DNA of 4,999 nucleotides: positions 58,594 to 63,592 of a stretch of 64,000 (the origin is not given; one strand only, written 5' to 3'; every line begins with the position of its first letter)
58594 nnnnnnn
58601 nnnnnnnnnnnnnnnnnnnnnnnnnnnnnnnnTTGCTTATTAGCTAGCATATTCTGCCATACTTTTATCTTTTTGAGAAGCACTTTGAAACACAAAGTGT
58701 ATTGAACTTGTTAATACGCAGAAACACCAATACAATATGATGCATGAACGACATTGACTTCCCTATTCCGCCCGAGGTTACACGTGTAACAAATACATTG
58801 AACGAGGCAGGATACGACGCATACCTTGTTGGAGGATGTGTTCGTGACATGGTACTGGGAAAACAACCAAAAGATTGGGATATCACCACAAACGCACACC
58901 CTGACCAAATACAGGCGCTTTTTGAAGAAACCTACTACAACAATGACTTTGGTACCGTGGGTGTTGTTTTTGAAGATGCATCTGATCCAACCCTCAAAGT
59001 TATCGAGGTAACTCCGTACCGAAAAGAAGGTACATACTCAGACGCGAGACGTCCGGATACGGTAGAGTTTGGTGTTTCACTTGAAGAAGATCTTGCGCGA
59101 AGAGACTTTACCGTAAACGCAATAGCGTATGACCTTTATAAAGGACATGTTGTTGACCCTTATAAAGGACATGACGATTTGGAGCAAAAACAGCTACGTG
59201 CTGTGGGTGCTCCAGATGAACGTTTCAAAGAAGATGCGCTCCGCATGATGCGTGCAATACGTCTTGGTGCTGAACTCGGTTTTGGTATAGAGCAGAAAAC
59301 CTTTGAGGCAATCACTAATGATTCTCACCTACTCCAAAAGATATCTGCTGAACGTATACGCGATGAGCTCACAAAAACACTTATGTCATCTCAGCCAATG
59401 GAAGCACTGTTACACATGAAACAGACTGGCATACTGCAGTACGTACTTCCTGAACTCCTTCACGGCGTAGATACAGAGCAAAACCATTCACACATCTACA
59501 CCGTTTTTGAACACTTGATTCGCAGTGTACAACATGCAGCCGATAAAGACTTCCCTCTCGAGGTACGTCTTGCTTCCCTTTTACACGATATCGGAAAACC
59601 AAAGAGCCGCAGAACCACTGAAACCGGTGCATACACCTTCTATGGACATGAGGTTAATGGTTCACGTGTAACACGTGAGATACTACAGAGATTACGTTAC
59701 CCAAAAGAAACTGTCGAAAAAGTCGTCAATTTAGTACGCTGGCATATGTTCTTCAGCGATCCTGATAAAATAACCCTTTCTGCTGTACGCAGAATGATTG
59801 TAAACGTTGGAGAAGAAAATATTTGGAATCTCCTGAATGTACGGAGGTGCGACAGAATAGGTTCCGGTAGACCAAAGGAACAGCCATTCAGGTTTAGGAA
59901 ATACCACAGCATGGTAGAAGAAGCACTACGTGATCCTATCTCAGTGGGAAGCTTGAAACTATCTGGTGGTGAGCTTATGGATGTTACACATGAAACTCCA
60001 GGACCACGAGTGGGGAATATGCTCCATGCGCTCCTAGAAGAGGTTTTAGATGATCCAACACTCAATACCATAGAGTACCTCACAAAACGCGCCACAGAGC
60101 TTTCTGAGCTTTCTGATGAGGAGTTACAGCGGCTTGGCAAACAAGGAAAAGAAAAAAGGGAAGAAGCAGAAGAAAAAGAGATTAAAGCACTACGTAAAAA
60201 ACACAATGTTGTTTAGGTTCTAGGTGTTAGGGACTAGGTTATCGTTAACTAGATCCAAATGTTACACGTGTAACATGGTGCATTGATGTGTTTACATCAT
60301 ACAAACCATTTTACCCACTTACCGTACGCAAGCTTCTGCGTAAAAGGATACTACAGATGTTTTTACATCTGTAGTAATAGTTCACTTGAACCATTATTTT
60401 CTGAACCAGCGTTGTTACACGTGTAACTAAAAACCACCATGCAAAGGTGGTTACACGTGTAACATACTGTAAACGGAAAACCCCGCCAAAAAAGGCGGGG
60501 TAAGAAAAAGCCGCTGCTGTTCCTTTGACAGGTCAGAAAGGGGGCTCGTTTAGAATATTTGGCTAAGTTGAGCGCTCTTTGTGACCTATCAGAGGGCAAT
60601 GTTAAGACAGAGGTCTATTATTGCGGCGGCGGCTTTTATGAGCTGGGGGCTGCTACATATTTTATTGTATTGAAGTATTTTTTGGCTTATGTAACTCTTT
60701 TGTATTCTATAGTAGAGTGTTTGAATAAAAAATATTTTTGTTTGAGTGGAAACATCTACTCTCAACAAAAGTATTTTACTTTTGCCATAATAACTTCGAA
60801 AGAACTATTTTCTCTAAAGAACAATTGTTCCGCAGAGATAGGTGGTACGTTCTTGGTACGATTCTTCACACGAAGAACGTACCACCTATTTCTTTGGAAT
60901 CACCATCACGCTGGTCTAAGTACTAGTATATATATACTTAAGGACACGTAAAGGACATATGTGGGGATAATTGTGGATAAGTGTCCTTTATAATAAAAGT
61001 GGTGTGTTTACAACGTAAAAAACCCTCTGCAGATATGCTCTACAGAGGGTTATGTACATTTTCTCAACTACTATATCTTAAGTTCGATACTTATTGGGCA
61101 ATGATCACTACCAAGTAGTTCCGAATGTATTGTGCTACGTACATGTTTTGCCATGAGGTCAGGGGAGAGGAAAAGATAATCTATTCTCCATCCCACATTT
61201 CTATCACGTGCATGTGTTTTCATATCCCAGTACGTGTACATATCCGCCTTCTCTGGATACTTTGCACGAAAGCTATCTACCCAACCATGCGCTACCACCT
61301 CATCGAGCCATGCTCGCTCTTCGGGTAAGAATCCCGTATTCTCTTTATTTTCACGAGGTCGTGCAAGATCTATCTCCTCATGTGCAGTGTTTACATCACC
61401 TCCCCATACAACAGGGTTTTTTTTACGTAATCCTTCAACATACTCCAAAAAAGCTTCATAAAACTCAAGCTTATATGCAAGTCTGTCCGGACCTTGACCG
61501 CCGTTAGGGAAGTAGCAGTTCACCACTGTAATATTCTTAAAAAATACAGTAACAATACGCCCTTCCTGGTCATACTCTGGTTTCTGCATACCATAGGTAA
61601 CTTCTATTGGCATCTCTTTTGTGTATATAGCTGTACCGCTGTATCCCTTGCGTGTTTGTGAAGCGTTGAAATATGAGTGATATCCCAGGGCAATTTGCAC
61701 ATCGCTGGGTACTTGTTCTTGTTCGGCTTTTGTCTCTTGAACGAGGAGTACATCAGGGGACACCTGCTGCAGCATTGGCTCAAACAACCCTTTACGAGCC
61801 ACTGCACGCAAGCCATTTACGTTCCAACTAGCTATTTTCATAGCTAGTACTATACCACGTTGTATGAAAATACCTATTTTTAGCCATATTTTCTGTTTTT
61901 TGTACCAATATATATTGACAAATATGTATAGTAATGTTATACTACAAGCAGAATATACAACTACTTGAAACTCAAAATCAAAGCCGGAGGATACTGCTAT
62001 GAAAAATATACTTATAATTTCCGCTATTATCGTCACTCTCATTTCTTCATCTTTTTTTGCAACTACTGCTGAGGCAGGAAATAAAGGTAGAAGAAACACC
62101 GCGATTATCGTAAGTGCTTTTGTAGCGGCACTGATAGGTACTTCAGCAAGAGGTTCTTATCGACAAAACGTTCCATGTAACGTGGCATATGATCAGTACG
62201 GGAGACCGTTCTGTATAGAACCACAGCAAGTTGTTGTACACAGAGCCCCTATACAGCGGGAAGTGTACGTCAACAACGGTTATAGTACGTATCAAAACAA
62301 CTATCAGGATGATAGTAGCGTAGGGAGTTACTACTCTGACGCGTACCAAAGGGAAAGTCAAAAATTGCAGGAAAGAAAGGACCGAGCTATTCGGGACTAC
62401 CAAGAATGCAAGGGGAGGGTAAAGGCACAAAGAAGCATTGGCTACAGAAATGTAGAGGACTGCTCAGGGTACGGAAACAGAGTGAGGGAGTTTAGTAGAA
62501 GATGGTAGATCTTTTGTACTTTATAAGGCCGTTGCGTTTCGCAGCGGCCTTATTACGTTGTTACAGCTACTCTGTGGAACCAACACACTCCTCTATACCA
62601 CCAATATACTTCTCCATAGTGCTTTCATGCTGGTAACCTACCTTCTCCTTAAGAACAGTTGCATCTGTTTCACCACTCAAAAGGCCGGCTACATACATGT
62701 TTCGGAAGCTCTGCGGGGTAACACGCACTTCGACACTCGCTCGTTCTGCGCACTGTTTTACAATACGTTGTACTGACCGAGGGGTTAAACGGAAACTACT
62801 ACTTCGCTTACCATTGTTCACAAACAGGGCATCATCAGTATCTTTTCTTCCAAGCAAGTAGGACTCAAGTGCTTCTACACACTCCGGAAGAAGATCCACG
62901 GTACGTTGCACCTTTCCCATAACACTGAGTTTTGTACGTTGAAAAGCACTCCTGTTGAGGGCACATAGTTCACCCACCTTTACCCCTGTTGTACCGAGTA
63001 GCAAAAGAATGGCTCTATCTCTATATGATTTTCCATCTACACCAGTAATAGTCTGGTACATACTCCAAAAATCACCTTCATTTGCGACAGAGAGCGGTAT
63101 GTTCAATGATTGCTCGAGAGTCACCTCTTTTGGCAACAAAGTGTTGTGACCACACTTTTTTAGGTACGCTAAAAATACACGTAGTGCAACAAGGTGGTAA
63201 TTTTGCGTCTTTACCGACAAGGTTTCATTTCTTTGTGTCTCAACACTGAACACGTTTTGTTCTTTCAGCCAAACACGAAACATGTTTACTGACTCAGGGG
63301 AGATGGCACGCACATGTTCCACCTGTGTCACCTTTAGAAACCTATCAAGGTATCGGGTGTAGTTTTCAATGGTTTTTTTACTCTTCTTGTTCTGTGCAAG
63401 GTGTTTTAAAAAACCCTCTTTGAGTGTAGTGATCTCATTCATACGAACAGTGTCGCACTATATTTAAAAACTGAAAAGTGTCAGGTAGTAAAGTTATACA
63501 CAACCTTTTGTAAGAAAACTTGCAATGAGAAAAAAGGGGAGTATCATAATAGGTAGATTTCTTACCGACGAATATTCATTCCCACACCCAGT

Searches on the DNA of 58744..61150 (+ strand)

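Call 10: search_rna_families(source=window, start=60150, end=61150, threshold=evalue, max_evalue=5, show_alignments=2)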
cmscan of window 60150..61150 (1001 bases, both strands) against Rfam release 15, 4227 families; matches with E-value up to 5: 13.
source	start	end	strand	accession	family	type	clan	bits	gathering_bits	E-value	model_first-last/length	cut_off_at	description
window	60832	60897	+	RF03879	mir-2831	Gene; miRNA;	-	28.2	90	0.003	1-75/75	no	mir-2831 microRNA precursor family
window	61014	61107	-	RF00514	His_leader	Cis-reg; leader;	-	26.9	49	0.049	1-126/126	no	Histidine operon leader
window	60833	60894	+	RF04205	MIR2606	Gene; miRNA;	-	26.1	139.7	0.22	1-165/165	no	MIR2606 microRNA precursor family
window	60826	60902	+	RF04174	MIR4208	Gene; miRNA;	-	24.4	140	0.38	1-191/191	no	MIR4208 microRNA precursor family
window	60827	60900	+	RF04133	MIR2646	Gene; miRNA;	-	23.4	245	0.011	1-256/256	no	MIR2646 microRNA precursor family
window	60824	60903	-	RF04205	MIR2606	Gene; miRNA;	-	23.3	139.7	0.88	1-165/165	no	MIR2606 microRNA precursor family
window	60897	61058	+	RF00514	His_leader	Cis-reg; leader;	-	22.6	49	0.36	1-126/126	no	Histidine operon leader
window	60715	60781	+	RF01701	Cyano-1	Gene; sRNA;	-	19.3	41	1.9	1-69/69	no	Cyano-1 RNA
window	61019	61060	-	RF04063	MIR2629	Gene; miRNA;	-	19.1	60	0.1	1-66/66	no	MIR2629 microRNA precursor family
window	60480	60501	-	RF01772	rnk_pseudo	Cis-reg; leader;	-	18.3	55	2.6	76-97/108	no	Pseudomonas rnk leader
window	60510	60603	+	RF03795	MIR6201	Gene; miRNA;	-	17.3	69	1.1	1-109/109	no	MIR6201 microRNA precursor family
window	60473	60524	+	RF02628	Hrs1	Gene; sRNA;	-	16.7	56.4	2.3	1-74/74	no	Hfq-regulated sRNA 1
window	60473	60543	-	RF02837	anti-hemB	Gene; sRNA;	-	16.1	49.5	0.66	1-81/81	no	Burkholderia RNA 7 (anti-hemB)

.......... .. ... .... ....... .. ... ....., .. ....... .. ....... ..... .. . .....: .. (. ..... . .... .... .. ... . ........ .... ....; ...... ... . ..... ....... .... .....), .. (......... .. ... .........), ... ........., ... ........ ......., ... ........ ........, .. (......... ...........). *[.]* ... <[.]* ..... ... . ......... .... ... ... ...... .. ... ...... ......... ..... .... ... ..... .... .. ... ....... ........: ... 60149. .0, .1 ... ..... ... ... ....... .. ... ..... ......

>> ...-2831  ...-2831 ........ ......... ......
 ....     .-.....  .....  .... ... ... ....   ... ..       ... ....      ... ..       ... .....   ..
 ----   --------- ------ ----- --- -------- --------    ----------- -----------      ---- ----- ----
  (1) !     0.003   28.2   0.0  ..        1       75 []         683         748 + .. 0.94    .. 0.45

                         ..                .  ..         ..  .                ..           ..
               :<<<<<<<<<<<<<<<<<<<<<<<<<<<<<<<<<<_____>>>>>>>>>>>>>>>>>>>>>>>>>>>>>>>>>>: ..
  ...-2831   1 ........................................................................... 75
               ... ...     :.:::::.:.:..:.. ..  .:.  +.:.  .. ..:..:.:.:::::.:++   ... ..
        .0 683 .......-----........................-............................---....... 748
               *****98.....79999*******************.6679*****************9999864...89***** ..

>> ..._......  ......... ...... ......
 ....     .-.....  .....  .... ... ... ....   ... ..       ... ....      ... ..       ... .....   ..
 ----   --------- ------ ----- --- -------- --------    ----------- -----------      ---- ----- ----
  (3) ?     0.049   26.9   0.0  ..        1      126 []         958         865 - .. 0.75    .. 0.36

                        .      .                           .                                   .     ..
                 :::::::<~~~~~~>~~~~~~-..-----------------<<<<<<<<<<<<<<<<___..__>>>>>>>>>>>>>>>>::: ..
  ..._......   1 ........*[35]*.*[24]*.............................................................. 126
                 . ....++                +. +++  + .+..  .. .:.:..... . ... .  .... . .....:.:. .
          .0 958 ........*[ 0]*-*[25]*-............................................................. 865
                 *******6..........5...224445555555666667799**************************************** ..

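Call 78: search_rna_families(sources=[L122, L131, L153, L158, L171, L201, L128, L133, L148], threshold=gathering)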
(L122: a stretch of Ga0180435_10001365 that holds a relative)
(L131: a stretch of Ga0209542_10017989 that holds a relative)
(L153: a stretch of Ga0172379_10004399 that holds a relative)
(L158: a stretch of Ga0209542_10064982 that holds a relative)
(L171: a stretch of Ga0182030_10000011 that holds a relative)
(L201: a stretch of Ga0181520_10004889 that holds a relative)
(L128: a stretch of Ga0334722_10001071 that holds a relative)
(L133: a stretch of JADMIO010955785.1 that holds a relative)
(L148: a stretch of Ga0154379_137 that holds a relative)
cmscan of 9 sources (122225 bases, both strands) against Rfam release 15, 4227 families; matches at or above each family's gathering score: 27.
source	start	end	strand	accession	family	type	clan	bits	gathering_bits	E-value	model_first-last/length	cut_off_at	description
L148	4444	4514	-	RF00005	tRNA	Gene; tRNA;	CL00001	75.9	29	1.4e-14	1-71/71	no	tRNA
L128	7176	7248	-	RF00005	tRNA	Gene; tRNA;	CL00001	74.8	29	2.8e-14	1-71/71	no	tRNA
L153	7064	7134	-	RF00005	tRNA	Gene; tRNA;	CL00001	74.1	29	4.5e-14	1-71/71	no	tRNA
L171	7767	7837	-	RF00005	tRNA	Gene; tRNA;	CL00001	74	29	4.8e-14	1-71/71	no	tRNA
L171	6436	6506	-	RF00005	tRNA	Gene; tRNA;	CL00001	72.8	29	1e-13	1-71/71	no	tRNA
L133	5519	5589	-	RF00005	tRNA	Gene; tRNA;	CL00001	70.8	29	3.6e-13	1-71/71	no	tRNA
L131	1676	1746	+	RF00005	tRNA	Gene; tRNA;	CL00001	69.7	29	7.4e-13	1-71/71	no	tRNA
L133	3390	3460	-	RF00005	tRNA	Gene; tRNA;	CL00001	69.6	29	7.6e-13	1-71/71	no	tRNA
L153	3581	3651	-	RF00005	tRNA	Gene; tRNA;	CL00001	68.6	29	1.4e-12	1-71/71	no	tRNA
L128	4422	4492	-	RF00005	tRNA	Gene; tRNA;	CL00001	67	29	4e-12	1-71/71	no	tRNA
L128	7065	7135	-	RF00005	tRNA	Gene; tRNA;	CL00001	67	29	4.1e-12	1-71/71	no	tRNA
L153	7895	7966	-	RF00005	tRNA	Gene; tRNA;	CL00001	66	29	7.6e-12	1-71/71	no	tRNA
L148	1830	1900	-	RF00005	tRNA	Gene; tRNA;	CL00001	65.5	29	1.1e-11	1-71/71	no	tRNA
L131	7886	7957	-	RF00005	tRNA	Gene; tRNA;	CL00001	64.1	29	2.5e-11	1-71/71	no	tRNA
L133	7890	7961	-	RF00005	tRNA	Gene; tRNA;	CL00001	64.1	29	2.6e-11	1-71/71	no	tRNA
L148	5741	5812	-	RF00005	tRNA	Gene; tRNA;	CL00001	63.3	29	4.2e-11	1-71/71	no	tRNA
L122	5503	5574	-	RF00005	tRNA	Gene; tRNA;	CL00001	63.1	29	4.8e-11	1-71/71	no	tRNA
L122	2360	2430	-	RF00005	tRNA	Gene; tRNA;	CL00001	62.4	29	7.4e-11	1-71/71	no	tRNA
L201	1125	1196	-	RF00005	tRNA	Gene; tRNA;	CL00001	61.4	29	1.4e-10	1-71/71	no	tRNA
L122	3078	3148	-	RF00005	tRNA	Gene; tRNA;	CL00001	61.2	29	1.6e-10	1-71/71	no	tRNA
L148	3828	3898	-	RF00005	tRNA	Gene; tRNA;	CL00001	58.7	29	7.9e-10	1-71/71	no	tRNA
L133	4759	4829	-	RF00005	tRNA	Gene; tRNA;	CL00001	58.1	29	1.1e-09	1-71/71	no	tRNA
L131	226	296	-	RF00005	tRNA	Gene; tRNA;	CL00001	57.9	29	1.3e-09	1-71/71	no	tRNA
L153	6321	6391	-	RF00005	tRNA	Gene; tRNA;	CL00001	57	29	2.2e-09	1-71/71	no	tRNA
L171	7880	7951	-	RF00005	tRNA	Gene; tRNA;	CL00001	57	29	2.3e-09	1-71/71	no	tRNA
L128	6410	6480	+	RF00005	tRNA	Gene; tRNA;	CL00001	57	29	2.2e-09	1-71/71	no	tRNA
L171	7514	7584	-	RF00005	tRNA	Gene; tRNA;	CL00001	51.5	29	7.6e-08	1-71/71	no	tRNA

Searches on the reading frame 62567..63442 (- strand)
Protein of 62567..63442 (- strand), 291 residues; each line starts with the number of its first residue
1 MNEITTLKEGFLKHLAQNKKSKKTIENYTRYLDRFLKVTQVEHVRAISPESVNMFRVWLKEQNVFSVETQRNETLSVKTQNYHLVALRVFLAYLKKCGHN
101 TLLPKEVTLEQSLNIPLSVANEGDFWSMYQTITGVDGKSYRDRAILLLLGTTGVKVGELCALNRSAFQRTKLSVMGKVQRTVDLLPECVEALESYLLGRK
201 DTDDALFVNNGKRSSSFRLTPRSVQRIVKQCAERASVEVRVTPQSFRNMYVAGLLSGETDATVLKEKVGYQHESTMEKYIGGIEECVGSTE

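Call 15: find_encoding_contigs(protein=window:62567-63442:-, flank=10000, max_places=6)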
Protein window:62567-63442:- (291 aa): 1 contig read that carries it; 1 place shown.
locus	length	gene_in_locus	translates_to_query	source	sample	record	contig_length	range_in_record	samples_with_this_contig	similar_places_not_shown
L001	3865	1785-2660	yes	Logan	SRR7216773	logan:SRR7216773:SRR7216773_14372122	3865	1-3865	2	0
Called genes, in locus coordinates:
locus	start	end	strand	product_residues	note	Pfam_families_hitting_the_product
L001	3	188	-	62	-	?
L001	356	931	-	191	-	PF01936:NYN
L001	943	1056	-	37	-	-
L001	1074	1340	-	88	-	PF00312:Ribosomal_S15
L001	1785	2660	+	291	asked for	PF02899:Phage_int_SAM_1, PF13495:Phage_int_SAM_4, PF00589:Phage_integrase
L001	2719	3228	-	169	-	-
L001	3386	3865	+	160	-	?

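Call 72: search_protein_families(library=pfam, proteins=[window:62567-63442:-])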
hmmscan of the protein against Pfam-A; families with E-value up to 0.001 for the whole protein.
window:62567-63442:- (291 aa): 4 families
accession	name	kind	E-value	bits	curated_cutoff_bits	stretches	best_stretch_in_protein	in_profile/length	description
PF00589.27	Phage_integrase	-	1.5e-15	57.9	27.1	1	136-280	18-166/172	Phage integrase family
PF13495.12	Phage_int_SAM_4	-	1.6e-10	41.7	27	1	9-90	3-74/85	Phage integrase, N-terminal SAM-like domain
PF02899.23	Phage_int_SAM_1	-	4.1e-09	37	22.3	1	9-96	2-81/83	Phage integrase, N-terminal SAM-like domain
PF13102.12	Phage_int_SAM_5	-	0.00035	21.3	22.3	0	12-93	7-81/98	Phage integrase SAM-like domain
